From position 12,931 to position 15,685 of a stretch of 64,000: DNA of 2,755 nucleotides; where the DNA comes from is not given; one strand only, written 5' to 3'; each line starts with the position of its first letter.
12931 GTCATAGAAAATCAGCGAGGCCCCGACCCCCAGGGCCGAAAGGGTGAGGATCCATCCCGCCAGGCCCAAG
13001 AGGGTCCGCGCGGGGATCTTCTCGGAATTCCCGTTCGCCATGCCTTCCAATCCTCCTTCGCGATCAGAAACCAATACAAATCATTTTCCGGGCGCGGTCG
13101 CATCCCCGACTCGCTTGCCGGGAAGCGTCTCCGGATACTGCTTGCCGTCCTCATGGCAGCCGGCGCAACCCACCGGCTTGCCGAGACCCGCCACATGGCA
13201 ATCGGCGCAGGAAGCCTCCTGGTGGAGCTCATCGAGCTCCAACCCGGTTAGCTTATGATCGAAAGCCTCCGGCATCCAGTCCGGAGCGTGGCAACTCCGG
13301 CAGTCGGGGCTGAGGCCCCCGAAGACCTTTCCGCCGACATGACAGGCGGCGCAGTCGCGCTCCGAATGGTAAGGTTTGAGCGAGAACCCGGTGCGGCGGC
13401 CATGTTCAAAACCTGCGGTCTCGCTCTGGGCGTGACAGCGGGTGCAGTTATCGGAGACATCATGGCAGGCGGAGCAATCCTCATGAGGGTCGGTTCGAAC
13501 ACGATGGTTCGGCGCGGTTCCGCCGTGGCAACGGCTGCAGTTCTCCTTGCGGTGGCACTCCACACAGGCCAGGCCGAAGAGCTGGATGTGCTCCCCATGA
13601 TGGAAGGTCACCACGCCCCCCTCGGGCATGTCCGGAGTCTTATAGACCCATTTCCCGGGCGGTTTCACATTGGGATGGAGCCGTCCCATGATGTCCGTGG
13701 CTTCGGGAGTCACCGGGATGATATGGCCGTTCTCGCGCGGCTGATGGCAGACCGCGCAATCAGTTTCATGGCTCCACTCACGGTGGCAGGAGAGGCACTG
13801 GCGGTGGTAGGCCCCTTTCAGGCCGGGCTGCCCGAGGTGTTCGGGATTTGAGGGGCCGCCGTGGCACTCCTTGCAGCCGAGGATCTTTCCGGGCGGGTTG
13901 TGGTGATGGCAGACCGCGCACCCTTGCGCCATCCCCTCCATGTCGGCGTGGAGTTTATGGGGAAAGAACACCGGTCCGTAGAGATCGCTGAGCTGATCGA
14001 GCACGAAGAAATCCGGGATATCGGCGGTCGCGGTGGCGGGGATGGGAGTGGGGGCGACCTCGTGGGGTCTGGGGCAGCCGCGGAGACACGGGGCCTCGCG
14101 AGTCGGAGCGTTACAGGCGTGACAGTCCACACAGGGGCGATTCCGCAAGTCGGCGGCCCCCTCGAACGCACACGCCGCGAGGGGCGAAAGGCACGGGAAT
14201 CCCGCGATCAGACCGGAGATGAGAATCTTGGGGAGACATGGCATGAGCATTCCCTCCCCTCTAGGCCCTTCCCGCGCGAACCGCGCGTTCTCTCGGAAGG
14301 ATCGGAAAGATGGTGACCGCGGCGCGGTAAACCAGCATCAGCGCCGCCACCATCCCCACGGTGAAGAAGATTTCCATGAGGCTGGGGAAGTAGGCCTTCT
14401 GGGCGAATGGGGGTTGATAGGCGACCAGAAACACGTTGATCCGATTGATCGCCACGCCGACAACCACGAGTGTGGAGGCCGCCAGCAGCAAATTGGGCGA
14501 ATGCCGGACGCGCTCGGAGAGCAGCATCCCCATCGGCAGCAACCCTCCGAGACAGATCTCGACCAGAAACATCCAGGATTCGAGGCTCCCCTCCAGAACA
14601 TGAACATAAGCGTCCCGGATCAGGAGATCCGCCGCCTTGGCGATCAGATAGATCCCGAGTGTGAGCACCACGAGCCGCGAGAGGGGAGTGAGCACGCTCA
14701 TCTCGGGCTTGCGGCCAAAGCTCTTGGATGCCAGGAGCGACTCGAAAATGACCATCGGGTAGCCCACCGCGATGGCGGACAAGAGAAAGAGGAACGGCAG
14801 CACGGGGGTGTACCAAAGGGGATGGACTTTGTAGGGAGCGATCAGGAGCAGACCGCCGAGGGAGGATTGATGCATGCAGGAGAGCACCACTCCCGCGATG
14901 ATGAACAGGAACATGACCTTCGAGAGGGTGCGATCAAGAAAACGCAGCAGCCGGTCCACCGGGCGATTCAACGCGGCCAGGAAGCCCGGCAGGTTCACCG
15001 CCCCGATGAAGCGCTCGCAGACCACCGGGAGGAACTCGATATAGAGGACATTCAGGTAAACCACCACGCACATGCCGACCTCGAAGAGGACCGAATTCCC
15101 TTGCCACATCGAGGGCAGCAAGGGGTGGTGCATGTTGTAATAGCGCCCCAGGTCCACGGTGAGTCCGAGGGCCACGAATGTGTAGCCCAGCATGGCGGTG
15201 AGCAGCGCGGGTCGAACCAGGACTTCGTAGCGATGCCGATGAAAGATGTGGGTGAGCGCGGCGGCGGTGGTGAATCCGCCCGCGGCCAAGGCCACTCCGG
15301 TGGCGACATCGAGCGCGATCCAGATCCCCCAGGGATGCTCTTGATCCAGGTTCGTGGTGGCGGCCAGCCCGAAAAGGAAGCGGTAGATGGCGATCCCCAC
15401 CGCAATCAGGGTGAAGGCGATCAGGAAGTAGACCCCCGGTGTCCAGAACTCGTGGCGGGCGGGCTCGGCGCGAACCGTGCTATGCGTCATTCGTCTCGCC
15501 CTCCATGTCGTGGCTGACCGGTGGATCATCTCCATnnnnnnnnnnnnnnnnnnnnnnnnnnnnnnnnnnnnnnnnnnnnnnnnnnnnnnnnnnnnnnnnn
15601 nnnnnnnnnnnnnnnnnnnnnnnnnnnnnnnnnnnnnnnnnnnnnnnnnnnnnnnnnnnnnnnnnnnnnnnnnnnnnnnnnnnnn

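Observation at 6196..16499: Composite six-gene multiheme cytochrome operon (about 54 c-hemes): Nhc/Hmc-like FeS-NrfD-13-heme module, ImcH-like heptaheme, and two CbcL-like cytochrome c/b fusions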

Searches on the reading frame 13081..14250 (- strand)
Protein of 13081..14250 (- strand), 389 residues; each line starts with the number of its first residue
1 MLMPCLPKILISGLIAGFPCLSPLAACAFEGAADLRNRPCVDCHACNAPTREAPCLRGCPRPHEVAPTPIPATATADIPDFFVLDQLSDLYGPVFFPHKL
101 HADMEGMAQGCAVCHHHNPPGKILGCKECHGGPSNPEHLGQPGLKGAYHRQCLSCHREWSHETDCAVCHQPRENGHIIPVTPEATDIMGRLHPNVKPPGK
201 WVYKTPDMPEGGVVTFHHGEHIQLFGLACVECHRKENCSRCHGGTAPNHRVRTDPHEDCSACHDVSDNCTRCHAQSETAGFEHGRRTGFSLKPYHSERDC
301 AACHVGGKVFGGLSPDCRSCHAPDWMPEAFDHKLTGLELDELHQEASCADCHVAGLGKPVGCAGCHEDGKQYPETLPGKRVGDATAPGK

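Call 4: search_protein_families(library=pfam, proteins=[window:13081-14250:-], max_evalue=0.01)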
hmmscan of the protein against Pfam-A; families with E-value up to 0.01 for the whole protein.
window:13081-14250:- (389 aa): 1 family
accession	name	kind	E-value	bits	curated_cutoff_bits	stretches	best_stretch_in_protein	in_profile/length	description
PF14522.11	Cytochrome_C7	-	7.4e-08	32.5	24.8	1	267-321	14-66/67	Cytochrome c7 and related cytochrome c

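Call 5: search_protein_families(library=ncbifam, proteins=[window:13081-14250:-], max_evalue=0.01)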
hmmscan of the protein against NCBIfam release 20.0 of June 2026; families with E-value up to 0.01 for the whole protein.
window:13081-14250:- (389 aa): 3 families
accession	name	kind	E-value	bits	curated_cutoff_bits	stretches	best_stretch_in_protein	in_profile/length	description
NF045713.1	CxxCH_16_HmcA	equivalog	5.6e-11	41.7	400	1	72-171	421-540/541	sulfate respiration complex hexadecaheme cytochrome HmcA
NF045784.1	9HemeCytC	equivalog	9e-08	31.8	640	1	110-173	255-323/328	nine-heme cytochrome c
NF045722.1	c3_cytochr_TmcA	equivalog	7.6e-07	29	114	1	93-170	43-125/125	acidic tetraheme cytochrome c3 TmcA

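Call 31: find_homologous_proteins(query=window:13081-14250:-, max_evalue=0.001)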
Query window:13081-14250:- (389 aa): 636 proteins with E <= 0.001 among 3074 candidates; the best 120 are listed.
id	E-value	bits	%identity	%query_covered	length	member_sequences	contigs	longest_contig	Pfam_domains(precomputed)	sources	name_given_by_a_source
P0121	3.9e-276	934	100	99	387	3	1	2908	PF14522.12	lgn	-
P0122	6.2e-201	686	75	97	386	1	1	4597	PF14522.12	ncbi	-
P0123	7.2e-161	554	61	97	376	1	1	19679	PF14522.12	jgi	jgi:hypothetical protein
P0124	3.5e-151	522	70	78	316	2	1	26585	PF14522.12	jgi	jgi:hypothetical protein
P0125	4.1e-147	509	58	98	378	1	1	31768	PF14522.12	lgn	-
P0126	2.4e-145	503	60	88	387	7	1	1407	PF02085.22,PF14522.12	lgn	-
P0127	1.9e-143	497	62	88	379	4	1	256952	PF02085.22,PF14522.12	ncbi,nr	ncbi:MAG: hypothetical protein GHCLOJNM_00035 [bacterium]|nr:hypothetical protein [bacterium]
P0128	1.1e-142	494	61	88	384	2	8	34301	PF14522.12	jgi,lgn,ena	jgi:hypothetical protein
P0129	2.3e-136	473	55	97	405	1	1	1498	PF02085.22,PF14522.12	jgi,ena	-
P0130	2.5e-136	473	57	93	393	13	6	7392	PF02085.22,PF14522.12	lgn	-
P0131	3.5e-136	473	60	84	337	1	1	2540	PF14537.12,PF02085.22,PF14522.12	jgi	-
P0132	5.5e-134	466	56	88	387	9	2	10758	PF14522.12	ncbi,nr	ncbi:MAG: cytochrome c3 family protein [Candidatus Omnitrophica bacterium]|nr:cytochrome c3 family p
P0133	6.5e-130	452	56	90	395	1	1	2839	PF02085.22,PF14522.12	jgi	jgi:hypothetical protein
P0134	4.1e-128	446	56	89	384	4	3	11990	PF14537.12,PF02085.22,PF14522.12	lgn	-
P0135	1.0e-126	442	52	98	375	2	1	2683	PF14537.12,PF02085.22,PF14522.12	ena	-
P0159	1.6e-110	388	53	85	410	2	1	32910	PF14537.12,PF02085.22,PF14522.12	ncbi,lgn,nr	ncbi:MAG: cytochrome c family protein [Candidatus Hydrogenedentes bacterium]|nr:cytochrome c family 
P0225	5.4e-98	347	45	97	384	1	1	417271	PF02085.22,PF14522.12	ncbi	ncbi:MAG: cytochrome c3 family protein [Candidatus Zixiibacteriota bacterium]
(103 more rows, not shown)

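Call 32: find_encoding_contigs(protein=P0127, flank=10000, max_places=1)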
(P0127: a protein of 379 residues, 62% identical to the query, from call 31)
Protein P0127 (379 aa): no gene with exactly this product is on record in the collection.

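Call 33: find_encoding_contigs(protein=P0225, flank=10000, max_places=1)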
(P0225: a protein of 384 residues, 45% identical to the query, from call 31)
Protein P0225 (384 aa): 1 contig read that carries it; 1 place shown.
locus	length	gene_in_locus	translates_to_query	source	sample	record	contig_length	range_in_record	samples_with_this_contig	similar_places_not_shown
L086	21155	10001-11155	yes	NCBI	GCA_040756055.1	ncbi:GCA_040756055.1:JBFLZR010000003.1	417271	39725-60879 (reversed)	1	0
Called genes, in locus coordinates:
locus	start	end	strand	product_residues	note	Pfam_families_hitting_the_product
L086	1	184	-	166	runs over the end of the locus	PF01035:DNA_binding_1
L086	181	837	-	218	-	PF00702:Hydrolase, PF08282:Hydrolase_3 (faint), PF12710:HAD, PF13419:HAD_2, PF13242:Hydrolase_like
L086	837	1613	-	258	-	-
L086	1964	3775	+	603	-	PF22694:CtpB_N-like (weak), PF00595:PDZ, PF13180:PDZ_2, PF17820:PDZ_6, PF03572:Peptidase_S41, PF28547:CHD_PDZ-protease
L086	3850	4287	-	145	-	-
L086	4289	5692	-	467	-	-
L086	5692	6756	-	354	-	PF21016:RlmN_N, PF04055:Radical_SAM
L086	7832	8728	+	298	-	PF12837:Fer4_6 (faint), PF12838:Fer4_7 (weak), PF13247:Fer4_11, PF12797:Fer4_2 (weak), PF13237:Fer4_10 (weak), PF13187:Fer4_9 (weak)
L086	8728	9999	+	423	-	PF03916:NrfD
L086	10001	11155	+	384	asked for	PF14522:Cytochrome_C7 (faint), PF02085:Cytochrom_CIII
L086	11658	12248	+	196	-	PF04264:YceI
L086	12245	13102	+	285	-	PF19089:DUF5777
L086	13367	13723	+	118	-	PF00127:Copper-bind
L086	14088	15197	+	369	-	PF00412:LIM, PF12315:DA1-like (weak)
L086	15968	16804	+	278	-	PF14512:TM1586_NiRdase (faint), PF00881:Nitroreductase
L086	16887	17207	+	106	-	-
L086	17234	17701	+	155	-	-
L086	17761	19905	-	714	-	PF01433:Peptidase_M1 (weak)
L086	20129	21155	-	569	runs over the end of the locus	PF00112:Peptidase_C1, PF18560:Lectin_like, PF13860:FlgD_ig, PF18962:Por_Secre_tail (weak)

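Call 34: find_encoding_contigs(protein=P0159, flank=10000, max_places=1)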
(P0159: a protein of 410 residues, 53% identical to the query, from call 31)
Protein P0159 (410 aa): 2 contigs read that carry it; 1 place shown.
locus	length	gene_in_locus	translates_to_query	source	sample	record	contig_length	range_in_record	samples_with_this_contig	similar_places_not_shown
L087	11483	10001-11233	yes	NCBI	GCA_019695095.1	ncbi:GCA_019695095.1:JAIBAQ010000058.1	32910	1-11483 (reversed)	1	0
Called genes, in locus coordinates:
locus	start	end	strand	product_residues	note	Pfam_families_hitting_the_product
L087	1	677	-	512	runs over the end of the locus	PF13510:Fer2_4, PF14691:Fer4_20, PF13450:NAD_binding_8 (weak)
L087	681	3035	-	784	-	PF01257:2Fe-2S_thioredx, PF01512:Complex1_51K, PF10589:NADH_4Fe-4S, PF12838:Fer4_7, PF13187:Fer4_9 (weak), PF13237:Fer4_10 (weak), PF14697:Fer4_21, PF00037:Fer4 (weak), +1 more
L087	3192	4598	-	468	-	PF13360:PQQ_2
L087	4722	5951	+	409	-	PF01011:PQQ (faint), PF13360:PQQ_2, PF13570:Beta-prop_ACSF4 (weak)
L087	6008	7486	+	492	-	PF00282:Pyridoxal_deC, PF00266:Aminotran_5 (weak)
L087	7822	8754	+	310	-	PF13187:Fer4_9 (faint), PF00037:Fer4 (faint), PF13237:Fer4_10 (faint), PF14697:Fer4_21 (faint), PF13247:Fer4_11, PF12838:Fer4_7 (weak), PF12797:Fer4_2 (weak)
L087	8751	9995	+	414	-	PF03916:NrfD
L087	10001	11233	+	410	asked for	PF14522:Cytochrome_C7 (faint), PF14537:Cytochrom_c3_2 (faint), PF02085:Cytochrom_CIII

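Call 58: search_solved_structures(query=window:13081-14244:-, max_evalue=0.1)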
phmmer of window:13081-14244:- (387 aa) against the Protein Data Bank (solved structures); distinct sequences matched with E-value up to 0.1: 9.
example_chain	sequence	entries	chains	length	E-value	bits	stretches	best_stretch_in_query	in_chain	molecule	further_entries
2e84_A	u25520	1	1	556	4.3e-17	65.4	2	73-170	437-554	High-molecular-weight cytochrome c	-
1z1n_X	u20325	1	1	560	5.6e-13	51.8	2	98-171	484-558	sixteen heme cytochrome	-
1h29_A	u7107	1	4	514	4.7e-12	48.8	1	108-170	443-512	HIGH-MOLECULAR-WEIGHT CYTOCHROME C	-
1gws_A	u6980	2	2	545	5.6e-12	48.5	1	108-170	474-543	HIGH-MOLECULAR-WEIGHT CYTOCHROME C | High-molecular-weight cytochrome c precursor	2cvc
19hc_A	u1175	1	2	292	5.5e-08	35.4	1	77-168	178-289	PROTEIN (NINE-HAEM CYTOCHROME C)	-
1ofw_A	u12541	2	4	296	1e-06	31.2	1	79-169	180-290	NINE-HEME CYTOCHROME C | NINE HEME CYTOCHROME C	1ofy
1duw_A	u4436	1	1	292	1.7e-06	30.5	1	108-170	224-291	NONAHEME CYTOCHROME C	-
3cao_A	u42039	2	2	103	0.0008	21.7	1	92-167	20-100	CYTOCHROME C3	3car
6btm_A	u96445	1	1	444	0.037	16.2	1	119-232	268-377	Alternative Complex III subunit A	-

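Call 74: list_cluster_members(proteins=[P0127])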
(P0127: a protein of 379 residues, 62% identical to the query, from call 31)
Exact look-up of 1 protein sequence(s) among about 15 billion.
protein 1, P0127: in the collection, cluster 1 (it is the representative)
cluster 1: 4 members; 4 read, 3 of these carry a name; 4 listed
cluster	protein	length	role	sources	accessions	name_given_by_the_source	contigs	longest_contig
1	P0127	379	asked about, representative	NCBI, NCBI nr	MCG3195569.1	MAG: hypothetical protein GHCLOJNM_00035 [bacterium] | hypothetical protein [bacterium]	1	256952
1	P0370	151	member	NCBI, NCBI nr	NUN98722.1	MAG: cytochrome c3 family protein, partial [Candidatus Omnitrophica bacterium] | cytochrome c3 family protein [Candidatus Omnitrophota bacterium]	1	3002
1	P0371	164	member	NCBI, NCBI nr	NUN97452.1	MAG: hypothetical protein HUU16_14915, partial [Candidatus Omnitrophica bacterium] | hypothetical protein [Candidatus Omnitrophota bacterium]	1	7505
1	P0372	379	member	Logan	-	-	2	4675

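Call 75: find_encoding_contigs(protein=P0371, flank=10000, max_places=2)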
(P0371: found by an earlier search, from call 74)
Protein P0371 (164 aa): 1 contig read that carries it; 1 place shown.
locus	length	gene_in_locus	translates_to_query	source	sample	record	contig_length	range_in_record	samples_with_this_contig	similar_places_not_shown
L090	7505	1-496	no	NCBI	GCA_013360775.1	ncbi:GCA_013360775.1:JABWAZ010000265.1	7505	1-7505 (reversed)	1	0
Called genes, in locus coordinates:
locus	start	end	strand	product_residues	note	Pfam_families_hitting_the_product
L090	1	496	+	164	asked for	PF14522:Cytochrome_C7 (faint), PF14537:Cytochrom_c3_2 (faint)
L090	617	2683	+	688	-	PF02012:BNR (faint), PF13088:BNR_2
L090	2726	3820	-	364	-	PF13088:BNR_2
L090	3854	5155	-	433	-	PF01011:PQQ (faint), PF13360:PQQ_2, PF13570:Beta-prop_ACSF4 (weak)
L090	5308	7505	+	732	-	?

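Call 86: predict_structure(alignment_id=A3)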
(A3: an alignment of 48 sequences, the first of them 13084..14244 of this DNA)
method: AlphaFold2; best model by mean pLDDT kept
length: 387 residues; sequences in the alignment: 48
mean_pLDDT: 70.5   pTM: 0.56
mean pLDDT of the five models: 70.5, 70.5, 67.9, 67.4, 66.7
residues with pLDDT >= 90: 79; 70-90: 124; 50-70: 114; < 50: 70
segments of 3 or more residues with pLDDT < 50: 1-6, 15-33, 56-73, 103-106, 178-192, 383-387
pLDDT, mean of each block of 10 residues (from residue 1): 49 50 37 56 70 52 41 62 66 72 56 68 73 65 72 55 60 56 44 72 94 89 73 65 65 86 88 92 81 82 68 84 91 94 94 91 93 92 45
secondary structure, 60 per line:
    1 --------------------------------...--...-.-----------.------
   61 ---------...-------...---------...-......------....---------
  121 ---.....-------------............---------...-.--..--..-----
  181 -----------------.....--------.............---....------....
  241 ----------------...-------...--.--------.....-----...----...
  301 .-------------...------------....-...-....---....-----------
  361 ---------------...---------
elements in order: E80-82 E92-94 H96-101 H108-111 H124-128 H142-153 E198-202 E211-215 H216-223 H227-230 H237-240 H281-285 H298-301 H330-333 E335-337 H339-342 H346-349 E376-378

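Call 88: fold_search(model_id=the predicted structure, library=pdb)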
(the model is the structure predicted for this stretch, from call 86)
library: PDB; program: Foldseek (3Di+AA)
matches with E <= 10: 23; with E <= 0.001: 7
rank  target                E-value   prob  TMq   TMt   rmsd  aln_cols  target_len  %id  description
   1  19hc_A                1.8e-04  1.00  0.21  0.28   4.3       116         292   30  NINE-HAEM CYTOCHROME C FROM DESULFOVIBRIO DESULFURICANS ATCC 27774 (released 1999-12-01)
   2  2cvc                  2.2e-04  1.00  0.20  0.16   4.7       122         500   31  Crystal structure of High-Molecular Weight Cytochrome c from Desulfovibrio vulgaris (Hildenborough) (released 2006-06-06)
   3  3ov0                  3.8e-04  0.35  0.10  0.12  27.6       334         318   19  Structure of dodecaheme cytochrome c GSU1996 (released 2010-12-29)
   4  1h29_C                4.3e-04  1.00  0.20  0.15   4.7       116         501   30  Sulfate respiration in Desulfovibrio vulgaris Hildenborough: Structure of the 16-heme Cytochrome c HmcA at 2.5 A resol (released 2002-10-02)
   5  1ofw_A                4.9e-04  1.00  0.21  0.27   4.6       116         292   31  Three dimensional structure of the oxidized form of nine heme cytochrome c at PH 7.5 (released 2003-09-18)
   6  1gws                  5.2e-04  1.00  0.21  0.17   4.3       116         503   31  hexadecaheme high molecular weight cytochrome Hmc from Desulfovibrio vulgaris Hildenborough (released 2003-02-13)
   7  1z1n_X                5.5e-04  1.00  0.20  0.15   5.0       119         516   30  Crystal Structure of the sixteen heme cytochrome from Desulfovibrio gigas (released 2006-04-04)
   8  1duw                  1.8e-03  1.00  0.21  0.28   4.2       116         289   32  STRUCTURE OF NONAHEME CYTOCHROME C (released 2001-03-21)
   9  1h29_B                2.7e-03  1.00  0.20  0.16   4.5       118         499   30  Sulfate respiration in Desulfovibrio vulgaris Hildenborough: Structure of the 16-heme Cytochrome c HmcA at 2.5 A resol (released 2002-10-02)
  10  1h29_D                3.4e-03  1.00  0.19  0.15   4.5       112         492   28  Sulfate respiration in Desulfovibrio vulgaris Hildenborough: Structure of the 16-heme Cytochrome c HmcA at 2.5 A resol (released 2002-10-02)
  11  3oue                  5.6e-03  0.82  0.15  0.32  12.5       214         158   21  Structure of C-terminal hexaheme fragment of GSU1996 (released 2010-12-29)
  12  3cao                  4.1e-02  0.98  0.16  0.54   5.8        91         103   27  OXIDISED STRUCTURE OF THE ACIDIC CYTOCHROME C3 FROM DESULFOVIBRIO AFRICANUS (released 2000-07-23)
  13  1czj                  1.0e-01  0.72  0.17  0.49   5.7       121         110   22  CYTOCHROME C OF CLASS III (AMBLER) 26 KD (released 1996-07-11)
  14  2bq4_A                2.0e-01  0.84  0.19  0.56   4.6       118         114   28  Crystal structure of type I cytochrome c3 from Desulfovibrio africanus (released 2005-05-19)
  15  2n91_MODEL_1_A        2.9e-01  0.41  0.12  0.52   7.5        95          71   27  A key amino acid in the control of different functional behavior within the triheme cytochrome family from Geo (released 2016-09-21)
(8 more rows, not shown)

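Call 97: search_protein_representatives(protein=window:13081-14244:-)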
Query: 387 residues. Proteins with E-value up to 0.001 (for the whole library): 1466; up to 1e-10: 601; up to 1e-30: 176. The best 150 are listed.
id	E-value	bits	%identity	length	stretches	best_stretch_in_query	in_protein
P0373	2.2e-151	521.2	38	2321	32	310-367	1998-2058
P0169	4.3e-109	381.8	55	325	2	13-284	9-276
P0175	5.1e-108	378.3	48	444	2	19-364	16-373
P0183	6.7e-107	374.6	51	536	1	37-372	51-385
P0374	2.7e-97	343.0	43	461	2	35-277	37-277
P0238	3.9e-96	339.1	43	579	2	36-381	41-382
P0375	5.0e-96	338.8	42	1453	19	224-322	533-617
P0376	3.1e-94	332.8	38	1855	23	296-366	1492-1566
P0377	1.9e-93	330.3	49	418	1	30-372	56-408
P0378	4.1e-90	319.3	37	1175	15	297-367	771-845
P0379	2.3e-89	316.8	45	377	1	37-379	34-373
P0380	4.5e-89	315.8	38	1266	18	295-366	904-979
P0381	1.9e-85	303.9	46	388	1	37-380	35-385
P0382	5.8e-85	302.3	35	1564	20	246-335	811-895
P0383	2.7e-82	293.5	54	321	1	19-277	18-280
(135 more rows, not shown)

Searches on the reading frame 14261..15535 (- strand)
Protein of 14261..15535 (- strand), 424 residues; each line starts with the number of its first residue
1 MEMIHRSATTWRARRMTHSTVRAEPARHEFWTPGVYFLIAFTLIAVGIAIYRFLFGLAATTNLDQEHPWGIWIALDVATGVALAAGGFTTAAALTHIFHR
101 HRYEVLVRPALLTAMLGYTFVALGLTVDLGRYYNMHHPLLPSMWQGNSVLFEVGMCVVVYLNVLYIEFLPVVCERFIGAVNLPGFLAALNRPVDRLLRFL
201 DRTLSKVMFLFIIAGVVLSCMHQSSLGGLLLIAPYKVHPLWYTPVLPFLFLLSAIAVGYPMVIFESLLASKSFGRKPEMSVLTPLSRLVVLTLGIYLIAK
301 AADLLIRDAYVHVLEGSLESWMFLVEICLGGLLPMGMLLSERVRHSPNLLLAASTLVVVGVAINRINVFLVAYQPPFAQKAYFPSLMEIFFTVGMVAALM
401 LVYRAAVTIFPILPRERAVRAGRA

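Call 4: search_protein_families(library=pfam, proteins=[window:14261-15535:-], max_evalue=0.01)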
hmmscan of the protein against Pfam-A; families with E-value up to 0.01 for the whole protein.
window:14261-15535:- (424 aa): 1 family
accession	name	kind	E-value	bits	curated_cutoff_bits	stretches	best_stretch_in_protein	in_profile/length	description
PF03916.19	NrfD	-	1.1e-20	74.9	25.8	1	62-373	4-309/313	Polysulphide reductase, NrfD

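Call 5: search_protein_families(library=ncbifam, proteins=[window:14261-15535:-], max_evalue=0.01)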
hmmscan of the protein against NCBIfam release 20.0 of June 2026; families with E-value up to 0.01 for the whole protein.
window:14261-15535:- (424 aa): 4 families
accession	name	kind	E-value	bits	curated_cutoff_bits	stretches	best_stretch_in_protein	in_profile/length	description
NF008133.1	PRK10881.1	equivalog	1.7e-104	350.3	450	1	24-415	5-376/377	Ni/Fe-hydrogenase cytochrome b subunit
NF045714.1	sulf_resp_HmcC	equivalog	7e-83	279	550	1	39-413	7-368/376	sulfate respiration complex protein HmcC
NF041784.1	mnquin_red_QrcD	equivalog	1.3e-36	126.8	570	1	35-418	22-406/408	menaquinone reductase integral membrane subunit QrcD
TIGR03148.1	cyt_nit_nrfD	equivalog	9.6e-08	31.6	347.6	1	113-368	59-307/316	cytochrome c nitrite reductase subunit NrfD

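Call 56: search_solved_structures(query=window:14261-15535:-, max_evalue=0.01)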
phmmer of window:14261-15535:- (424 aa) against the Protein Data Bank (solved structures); distinct sequences matched with E-value up to 0.01: 0.
